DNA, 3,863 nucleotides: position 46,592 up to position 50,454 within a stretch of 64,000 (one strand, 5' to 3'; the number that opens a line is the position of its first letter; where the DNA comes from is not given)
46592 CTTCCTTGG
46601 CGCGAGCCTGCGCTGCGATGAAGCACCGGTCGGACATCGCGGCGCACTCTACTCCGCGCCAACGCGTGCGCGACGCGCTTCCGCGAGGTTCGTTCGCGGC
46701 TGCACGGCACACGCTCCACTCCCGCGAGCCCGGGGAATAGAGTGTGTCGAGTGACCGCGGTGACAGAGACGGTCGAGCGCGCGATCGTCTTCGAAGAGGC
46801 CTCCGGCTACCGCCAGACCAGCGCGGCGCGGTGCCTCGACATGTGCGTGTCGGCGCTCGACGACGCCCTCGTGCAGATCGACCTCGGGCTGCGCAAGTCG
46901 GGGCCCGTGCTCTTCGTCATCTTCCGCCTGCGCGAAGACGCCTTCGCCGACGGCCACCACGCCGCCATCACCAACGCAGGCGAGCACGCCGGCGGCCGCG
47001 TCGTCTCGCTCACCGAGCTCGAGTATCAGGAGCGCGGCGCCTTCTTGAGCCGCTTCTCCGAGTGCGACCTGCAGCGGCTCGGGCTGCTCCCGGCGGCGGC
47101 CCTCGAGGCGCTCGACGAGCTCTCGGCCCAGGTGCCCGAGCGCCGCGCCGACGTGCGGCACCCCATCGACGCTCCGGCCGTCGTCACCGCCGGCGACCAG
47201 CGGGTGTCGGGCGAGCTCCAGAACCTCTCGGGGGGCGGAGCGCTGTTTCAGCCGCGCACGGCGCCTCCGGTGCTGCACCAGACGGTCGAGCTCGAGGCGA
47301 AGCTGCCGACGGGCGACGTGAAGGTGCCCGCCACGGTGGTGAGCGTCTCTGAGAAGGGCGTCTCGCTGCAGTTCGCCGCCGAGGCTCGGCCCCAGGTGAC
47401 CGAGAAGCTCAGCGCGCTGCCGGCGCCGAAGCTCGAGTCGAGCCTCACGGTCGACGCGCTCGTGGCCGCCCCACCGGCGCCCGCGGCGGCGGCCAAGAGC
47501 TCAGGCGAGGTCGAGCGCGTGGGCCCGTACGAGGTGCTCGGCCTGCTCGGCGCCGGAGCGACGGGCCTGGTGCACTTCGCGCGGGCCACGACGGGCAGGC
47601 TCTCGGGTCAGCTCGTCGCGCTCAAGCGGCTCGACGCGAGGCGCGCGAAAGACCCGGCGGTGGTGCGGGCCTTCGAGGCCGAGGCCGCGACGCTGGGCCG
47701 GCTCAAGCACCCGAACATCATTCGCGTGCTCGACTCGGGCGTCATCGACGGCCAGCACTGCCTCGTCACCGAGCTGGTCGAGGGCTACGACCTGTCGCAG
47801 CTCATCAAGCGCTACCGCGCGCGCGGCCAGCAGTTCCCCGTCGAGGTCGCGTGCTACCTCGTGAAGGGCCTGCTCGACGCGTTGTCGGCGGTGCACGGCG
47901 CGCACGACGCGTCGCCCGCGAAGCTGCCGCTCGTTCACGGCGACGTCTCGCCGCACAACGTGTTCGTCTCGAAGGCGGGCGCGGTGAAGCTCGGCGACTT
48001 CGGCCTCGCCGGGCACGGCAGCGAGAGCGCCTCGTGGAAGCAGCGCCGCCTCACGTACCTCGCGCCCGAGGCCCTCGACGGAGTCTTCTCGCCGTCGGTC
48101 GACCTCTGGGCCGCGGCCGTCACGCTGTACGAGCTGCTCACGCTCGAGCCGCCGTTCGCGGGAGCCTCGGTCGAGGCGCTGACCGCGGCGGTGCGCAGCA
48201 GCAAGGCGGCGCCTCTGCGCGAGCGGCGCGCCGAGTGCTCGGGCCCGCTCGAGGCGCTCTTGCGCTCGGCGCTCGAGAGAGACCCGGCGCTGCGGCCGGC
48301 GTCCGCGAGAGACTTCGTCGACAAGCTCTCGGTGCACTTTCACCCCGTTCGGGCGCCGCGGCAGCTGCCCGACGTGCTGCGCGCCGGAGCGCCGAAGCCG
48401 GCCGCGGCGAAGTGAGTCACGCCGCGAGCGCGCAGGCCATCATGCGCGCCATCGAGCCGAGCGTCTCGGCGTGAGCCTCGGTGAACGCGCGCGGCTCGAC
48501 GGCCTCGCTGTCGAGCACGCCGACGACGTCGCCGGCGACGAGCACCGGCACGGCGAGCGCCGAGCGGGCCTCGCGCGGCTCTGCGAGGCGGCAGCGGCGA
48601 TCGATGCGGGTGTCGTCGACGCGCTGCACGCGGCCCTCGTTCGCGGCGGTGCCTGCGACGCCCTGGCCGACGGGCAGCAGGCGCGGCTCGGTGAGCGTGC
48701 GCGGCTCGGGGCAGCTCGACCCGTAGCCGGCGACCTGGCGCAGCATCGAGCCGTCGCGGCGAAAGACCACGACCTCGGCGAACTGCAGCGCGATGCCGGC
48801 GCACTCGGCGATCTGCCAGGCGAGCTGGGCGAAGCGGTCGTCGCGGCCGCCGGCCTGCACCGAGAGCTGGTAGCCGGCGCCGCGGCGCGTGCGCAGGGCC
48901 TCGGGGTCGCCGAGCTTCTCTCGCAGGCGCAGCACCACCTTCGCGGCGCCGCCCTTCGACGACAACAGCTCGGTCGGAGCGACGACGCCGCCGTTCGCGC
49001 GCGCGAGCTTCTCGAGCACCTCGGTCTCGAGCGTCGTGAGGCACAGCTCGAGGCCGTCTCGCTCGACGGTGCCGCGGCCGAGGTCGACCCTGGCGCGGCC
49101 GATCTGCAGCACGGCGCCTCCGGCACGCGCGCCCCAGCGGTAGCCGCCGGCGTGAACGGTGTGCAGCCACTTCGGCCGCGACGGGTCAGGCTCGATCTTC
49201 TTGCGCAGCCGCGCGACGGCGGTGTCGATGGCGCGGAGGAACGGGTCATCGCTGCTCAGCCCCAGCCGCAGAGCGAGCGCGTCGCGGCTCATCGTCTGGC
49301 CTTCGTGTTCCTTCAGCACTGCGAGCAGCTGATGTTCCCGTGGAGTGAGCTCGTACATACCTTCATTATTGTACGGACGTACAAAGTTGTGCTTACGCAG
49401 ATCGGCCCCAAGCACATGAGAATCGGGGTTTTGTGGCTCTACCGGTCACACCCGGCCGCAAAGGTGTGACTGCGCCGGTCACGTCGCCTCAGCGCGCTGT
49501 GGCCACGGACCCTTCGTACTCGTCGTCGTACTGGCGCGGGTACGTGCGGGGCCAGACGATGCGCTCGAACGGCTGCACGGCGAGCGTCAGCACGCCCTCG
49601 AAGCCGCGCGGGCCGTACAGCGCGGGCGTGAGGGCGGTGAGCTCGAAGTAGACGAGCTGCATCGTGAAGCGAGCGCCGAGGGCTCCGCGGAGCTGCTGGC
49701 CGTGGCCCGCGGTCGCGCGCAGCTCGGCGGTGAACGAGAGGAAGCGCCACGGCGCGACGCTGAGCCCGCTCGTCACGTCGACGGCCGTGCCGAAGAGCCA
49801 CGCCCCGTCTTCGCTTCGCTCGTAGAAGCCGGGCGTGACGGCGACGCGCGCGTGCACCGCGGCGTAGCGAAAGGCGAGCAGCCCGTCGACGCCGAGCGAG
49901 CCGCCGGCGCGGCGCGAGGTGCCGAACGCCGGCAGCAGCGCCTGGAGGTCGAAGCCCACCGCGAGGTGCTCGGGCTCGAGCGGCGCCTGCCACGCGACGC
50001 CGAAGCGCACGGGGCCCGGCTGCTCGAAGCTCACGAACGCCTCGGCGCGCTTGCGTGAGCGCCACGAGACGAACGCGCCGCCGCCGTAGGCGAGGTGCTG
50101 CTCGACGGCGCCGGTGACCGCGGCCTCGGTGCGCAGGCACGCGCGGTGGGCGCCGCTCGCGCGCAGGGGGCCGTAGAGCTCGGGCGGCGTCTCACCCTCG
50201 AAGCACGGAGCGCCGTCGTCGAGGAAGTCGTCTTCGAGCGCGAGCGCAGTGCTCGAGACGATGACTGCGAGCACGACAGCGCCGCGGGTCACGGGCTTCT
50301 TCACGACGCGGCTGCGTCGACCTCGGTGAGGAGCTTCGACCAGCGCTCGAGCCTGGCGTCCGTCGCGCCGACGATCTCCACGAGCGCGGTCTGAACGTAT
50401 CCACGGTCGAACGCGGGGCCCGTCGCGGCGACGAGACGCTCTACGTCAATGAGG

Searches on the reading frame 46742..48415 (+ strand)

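Call 3: search_protein_families(library=pfam, proteins=[window:46742-48415:+], max_evalue=0.1)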
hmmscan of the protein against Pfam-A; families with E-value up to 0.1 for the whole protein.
window:46742-48415:+ (557 aa): 5 families
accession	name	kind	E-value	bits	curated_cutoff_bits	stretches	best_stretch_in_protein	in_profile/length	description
PF00069.31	Pkinase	-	9e-35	120.8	31.7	1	263-520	1-253/263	Protein kinase domain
PF07714.23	PK_Tyr_Ser-Thr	-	2.9e-26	92.8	23.1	1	268-520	6-250/258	Protein tyrosine and serine/threonine kinase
PF07238.19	PilZ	-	4.2e-11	43.5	22.5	1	133-219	1-92/102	PilZ domain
PF03109.22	ABC1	-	0.06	12.9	22.9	0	397-433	188-224/244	ABC1 atypical kinase-like domain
PF01636.29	APH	-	0.063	13.5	23.2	1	357-426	123-200/239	Phosphotransferase enzyme family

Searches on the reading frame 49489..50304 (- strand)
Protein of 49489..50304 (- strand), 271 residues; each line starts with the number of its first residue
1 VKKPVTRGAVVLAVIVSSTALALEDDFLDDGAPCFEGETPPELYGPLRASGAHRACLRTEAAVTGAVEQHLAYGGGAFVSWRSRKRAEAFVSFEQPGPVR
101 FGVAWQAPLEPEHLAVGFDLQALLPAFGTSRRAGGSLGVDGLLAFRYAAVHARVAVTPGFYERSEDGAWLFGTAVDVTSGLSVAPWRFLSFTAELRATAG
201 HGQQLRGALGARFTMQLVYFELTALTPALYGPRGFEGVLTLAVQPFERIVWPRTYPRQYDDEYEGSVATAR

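Call 3: search_protein_families(library=pfam, proteins=[window:49489-50304:-], max_evalue=0.1)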
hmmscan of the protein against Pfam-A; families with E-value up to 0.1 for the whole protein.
window:49489-50304:- (271 aa): 0 families
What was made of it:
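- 49489..50304 (-): 271-aa signal-peptide protein, a host gene. Its GTG start overlaps the NTase stop. It is not part of either module. It has no Pfam match (call 3).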

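Call 6: search_protein_families(library=padloc, proteins=[window:49489-50304:-], max_evalue=0.1)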
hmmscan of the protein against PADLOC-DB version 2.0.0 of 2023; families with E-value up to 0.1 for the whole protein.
window:49489-50304:- (271 aa): 0 families

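Call 7: search_protein_families(library=ncbifam, proteins=[window:49489-50304:-], max_evalue=0.1)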
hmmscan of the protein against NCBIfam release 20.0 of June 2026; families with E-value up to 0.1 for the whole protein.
window:49489-50304:- (271 aa): 0 families

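Call 63: search_protein_families(library=phrogs, proteins=[window:49489-50301:-], max_evalue=0.01)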
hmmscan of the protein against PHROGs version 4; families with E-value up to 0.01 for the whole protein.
window:49489-50301:- (270 aa): 0 families
